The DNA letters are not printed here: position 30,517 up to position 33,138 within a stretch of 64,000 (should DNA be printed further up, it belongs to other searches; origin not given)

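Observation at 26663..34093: Tandemly duplicated module: secreted protein ending in (Q/S)PLP + hydrophobic helix + Arg/Lys cluster, each followed by a ~775-aa N-anchored TPR paralog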

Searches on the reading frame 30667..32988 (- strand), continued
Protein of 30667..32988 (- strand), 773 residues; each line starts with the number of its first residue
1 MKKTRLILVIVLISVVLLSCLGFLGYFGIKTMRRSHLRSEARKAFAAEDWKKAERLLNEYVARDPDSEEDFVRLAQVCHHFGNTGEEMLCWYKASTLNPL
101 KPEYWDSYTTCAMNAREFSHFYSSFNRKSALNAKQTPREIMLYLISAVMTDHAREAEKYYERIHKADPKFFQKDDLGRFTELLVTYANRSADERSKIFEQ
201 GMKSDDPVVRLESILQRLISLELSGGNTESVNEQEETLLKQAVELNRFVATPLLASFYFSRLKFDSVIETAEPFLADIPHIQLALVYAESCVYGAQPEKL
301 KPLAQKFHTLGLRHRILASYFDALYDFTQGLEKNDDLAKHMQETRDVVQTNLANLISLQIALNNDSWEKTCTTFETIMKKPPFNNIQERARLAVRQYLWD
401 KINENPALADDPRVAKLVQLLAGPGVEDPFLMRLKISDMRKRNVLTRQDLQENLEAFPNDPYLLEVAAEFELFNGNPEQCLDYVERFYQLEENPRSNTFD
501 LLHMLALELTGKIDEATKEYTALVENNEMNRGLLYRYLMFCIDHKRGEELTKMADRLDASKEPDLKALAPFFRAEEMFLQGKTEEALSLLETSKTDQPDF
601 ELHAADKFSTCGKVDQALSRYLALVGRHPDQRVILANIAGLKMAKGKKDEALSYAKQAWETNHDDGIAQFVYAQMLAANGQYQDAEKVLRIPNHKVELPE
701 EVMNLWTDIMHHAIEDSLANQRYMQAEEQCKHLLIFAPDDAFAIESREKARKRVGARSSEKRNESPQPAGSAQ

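Call 57: search_protein_families(library=pfam, proteins=[L012:9947-11395:+, L022:12475-13635:+, L010:636-2048:+, L020:5237-5800:+, L020:15436-16269:+, L016:14851-16794:+, L003:19268-21622:-, L010:5767-9045:-, L022:17505-18899:+, L022:14959-16905:-], max_evalue=0.001)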
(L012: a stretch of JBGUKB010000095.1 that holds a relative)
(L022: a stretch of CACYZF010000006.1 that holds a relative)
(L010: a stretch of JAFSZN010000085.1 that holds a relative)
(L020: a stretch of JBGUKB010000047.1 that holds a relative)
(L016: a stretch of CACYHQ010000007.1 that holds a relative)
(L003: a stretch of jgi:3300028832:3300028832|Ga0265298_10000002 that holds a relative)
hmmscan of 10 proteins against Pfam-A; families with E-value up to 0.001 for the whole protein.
L012:9947-11395:+ (482 aa): 2 families
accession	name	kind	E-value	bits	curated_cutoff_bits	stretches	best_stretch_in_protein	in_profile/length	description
PF08238.18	Sel1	-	4.9e-38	128.6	30.7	4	399-434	1-36/36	Sel1 repeat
PF23310.1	TPR_27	-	3e-10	40.2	27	0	245-307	24-86/110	Plant tetratrico peptide repeats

L022:12475-13635:+ (386 aa): 1 family
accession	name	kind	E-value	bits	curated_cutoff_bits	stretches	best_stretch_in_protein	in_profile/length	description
PF00953.26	Glycos_transf_4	-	7.9e-29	101.1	27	1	95-309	2-159/160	Glycosyl transferase family 4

L010:636-2048:+ (470 aa): 1 family
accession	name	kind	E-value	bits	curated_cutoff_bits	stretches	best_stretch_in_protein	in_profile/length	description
PF00291.31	PALP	-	2.2e-44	152.4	35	1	96-433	5-295/295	Pyridoxal-phosphate dependent enzyme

L020:5237-5800:+ (187 aa): 0 families

L020:15436-16269:+ (277 aa): 2 families
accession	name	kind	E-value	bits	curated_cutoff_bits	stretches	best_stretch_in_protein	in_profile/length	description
PF01061.29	ABC2_membrane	-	3.4e-18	66.4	26.9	1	25-237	3-210/211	ABC-2 type transporter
PF12698.13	ABC2_membrane_3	-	0.00027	20.6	31.6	1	84-258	167-338/347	ABC-2 family transporter protein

L016:14851-16794:+ (647 aa): 3 families
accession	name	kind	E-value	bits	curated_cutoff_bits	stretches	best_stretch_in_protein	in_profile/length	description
PF07690.21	MFS_1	-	1.7e-24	86.9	33.4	3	57-359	23-288/347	Major Facilitator Superfamily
PF13347.12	MFS_2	-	4e-09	36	27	1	71-408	37-338/427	MFS/sugar transport protein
PF12832.13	MFS_1_like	-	0.00037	20.1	25.2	1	72-364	39-302/373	MFS_1 like family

L003:19268-21622:- (784 aa): 1 family
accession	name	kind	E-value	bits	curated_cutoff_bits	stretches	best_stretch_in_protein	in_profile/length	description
PF10034.15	Dpy19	-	2.5e-07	29.7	27.2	1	210-662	166-597/653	Q-cell neuroblast polarisation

L010:5767-9045:- (1092 aa): 4 families
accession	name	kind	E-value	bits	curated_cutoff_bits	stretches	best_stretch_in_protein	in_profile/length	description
PF00072.30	Response_reg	-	4.9e-42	143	30.2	2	973-1087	1-110/111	Response regulator receiver domain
PF02518.31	HATPase_c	-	1.2e-28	100.2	26.4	1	697-812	2-109/111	Histidine kinase-, DNA gyrase B-, and HSP90-like ATPase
PF00497.25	SBP_bac_3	-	9.6e-22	77.6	26.4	2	53-260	12-130/132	Bacterial extracellular solute-binding proteins, family 3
PF00512.31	HisKA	-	1.5e-20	73.4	26.9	1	583-649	1-66/66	His Kinase A (phospho-acceptor) domain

L022:17505-18899:+ (464 aa): 1 family
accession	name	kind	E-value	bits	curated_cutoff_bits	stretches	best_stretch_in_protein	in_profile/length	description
PF00860.26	Xan_ur_permease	-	7.3e-36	124.1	27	1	16-423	3-384/389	Permease family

L022:14959-16905:- (648 aa): 2 families
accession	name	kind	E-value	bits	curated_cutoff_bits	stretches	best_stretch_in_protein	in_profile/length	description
PF00654.25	Voltage_CLC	-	1.5e-67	228.7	24.8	1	128-486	2-346/346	Voltage gated chloride channel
PF00571.33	CBS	-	5.3e-19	68.7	24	2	522-574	4-56/57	CBS domain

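Call 65: predict_structure(alignment_id=A4)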
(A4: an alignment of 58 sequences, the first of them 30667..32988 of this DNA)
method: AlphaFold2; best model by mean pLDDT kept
length: 773 residues; sequences in the alignment: 58
mean_pLDDT: 89.6   pTM: 0.66
mean pLDDT of the five models: 89.6, 88.3, 87.1, 86.3, 85.8
residues with pLDDT >= 90: 534; 70-90: 208; 50-70: 16; < 50: 15
segments of 3 or more residues with pLDDT < 50: 759-773
pLDDT, mean of each block of 10 residues (from residue 1): 75 87 81 86 93 92 91 95 94 92 92 93 87 85 93 92 93 91 90 88 91 91 78 93 94 96 96 93 96 96 93 90 94 90 90 95 91 93 91 93 87 87 78 90 91 91 94 94 91 76 93 92 83 90 93 93 91 95 94 90 94 93 92 93 93 95 88 94 92 87 93 93 90 92 92 67 38 32
secondary structure, 60 per line:
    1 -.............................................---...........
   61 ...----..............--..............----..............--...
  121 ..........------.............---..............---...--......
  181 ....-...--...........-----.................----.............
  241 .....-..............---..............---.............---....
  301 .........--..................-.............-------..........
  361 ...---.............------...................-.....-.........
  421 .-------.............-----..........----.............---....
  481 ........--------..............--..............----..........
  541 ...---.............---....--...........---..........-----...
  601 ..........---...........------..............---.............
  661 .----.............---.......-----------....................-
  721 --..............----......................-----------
elements in order (helices of 4 or more, strands of 3 or more residues): H2-46 H50-63 H68-81 H84-97 H102-115 H118-130 H137-149 H153-166 H175-184 H191-201 H207-223 H228-245 H247-260 H264-277 H281-293 H297-309 H312-329 H331-343 H351-363 H367-379 H386-404 H406-410 H412-421 H429-441 H447-456 H461-473 H477-488 H497-510 H513-526 H531-543 H547-559 H563-566 H569-579 H583-592 H598-610 H614-624 H631-644 H648-661 H666-678 H682-688 H700-719 H723-736 H741-762
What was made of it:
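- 30667..32988 (-): TPR2, 773 aa. The N-terminal hydrophobic segment MKKTR-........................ is either a signal-anchor or a lipoprotein signal peptide. The rest is an all-α TPR solenoid. It is the cognate partner of tail A. AF2 gives pLDDT 89.6 with about 42 helices and no other domain (call 65).
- On Slam-type surface-lipoprotein translocon: The AF2 model of TPR2 is entirely helical over residues 2-762, pLDDT 89.6 (call 65).
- Closest known: Slam. Different: The TPR proteins here are all-α with no barrel (call 65).
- The TPR solenoid has no other domain (call 65).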

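Call 67: fold_search(model_id=the predicted structure, library=pdb)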
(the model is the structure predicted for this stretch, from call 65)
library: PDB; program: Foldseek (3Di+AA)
matches with E <= 10: 1661; with E <= 0.001: 266
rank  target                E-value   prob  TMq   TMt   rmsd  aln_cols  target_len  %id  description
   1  9hvq_Q                6.4e-11  1.00  0.24  0.21  23.0       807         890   12  Structure of the transcribing Pol II-DSIF-PAF-SPT6-RECQL5 complex (released 2025-07-16)
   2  8bbg_D                1.8e-10  1.00  0.26  0.17  30.4       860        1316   13  Structure of the IFT-A complex; anterograde IFT-A train model (released 2022-12-21)
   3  8fgw_D                4.7e-10  1.00  0.21  0.14  25.5       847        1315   12  Human IFT-A complex structures provide molecular insights into ciliary transport (released 2023-02-22)
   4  9rtt_Q                1.1e-09  1.00  0.23  0.21  22.6       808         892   12  Activated Elongation Complex with IWS1 and ELOF1 (released 2025-09-03)
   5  7qds_B                1.9e-09  1.00  0.26  0.21  24.0       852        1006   13  Apo human SKI complex in the open state (released 2022-02-02)
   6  9g8o_B                3.8e-09  1.00  0.24  0.21  25.0       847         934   12  human 40S ribosome bound by a SKI238-exosome complex (released 2024-10-16)
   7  8hmd_C                4.5e-09  1.00  0.30  0.19  30.0       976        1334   11  base module state 2 of Tetrahymena IFT-A (released 2023-06-14)
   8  9g8r_B                6.7e-09  1.00  0.25  0.19  24.2       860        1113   13  human SKI7-SKI238 complex in the open state (released 2024-10-16)
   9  6af0_A                8.4e-09  1.00  0.26  0.24  19.8       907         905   12  Structure of Ctr9, Paf1 and Cdc73 ternary complex from Myceliophthora thermophila (released 2018-09-19)
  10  7qdr_B                1.0e-08  1.00  0.25  0.18  24.1       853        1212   13  Apo human SKI complex in the closed state (released 2022-02-02)
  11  7qdz_B                1.4e-08  1.00  0.25  0.19  24.3       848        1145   14  80S-bound human SKI complex in the closed state (released 2022-02-09)
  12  8qxd_N                2.1e-08  1.00  0.26  0.25  23.4       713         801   10  Cryo-EM structure of the cross-exon pre-B complex (released 2024-05-22)
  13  8bda_E                2.5e-08  1.00  0.22  0.15  24.9       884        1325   13  IFTA complex in anterograde intraflagellar transport trains (Chlamydomonas reinhardtii) (released 2023-01-11)
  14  8q9t_E                2.6e-08  1.00  0.27  0.22  17.2       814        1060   12  CryoEM structure of a S. Cerevisiae Ski238 complex bound to RNA (released 2023-11-29)
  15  7dkh_A                3.0e-08  1.00  0.30  0.27  19.5       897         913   12  Crystal structure of the Ctr9/Paf1/Cdc73/Rtf1 quaternary complex (released 2021-11-24)
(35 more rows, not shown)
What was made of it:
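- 30667..32988 (-): PDB matches are generic long TPR scaffolds (call 67).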
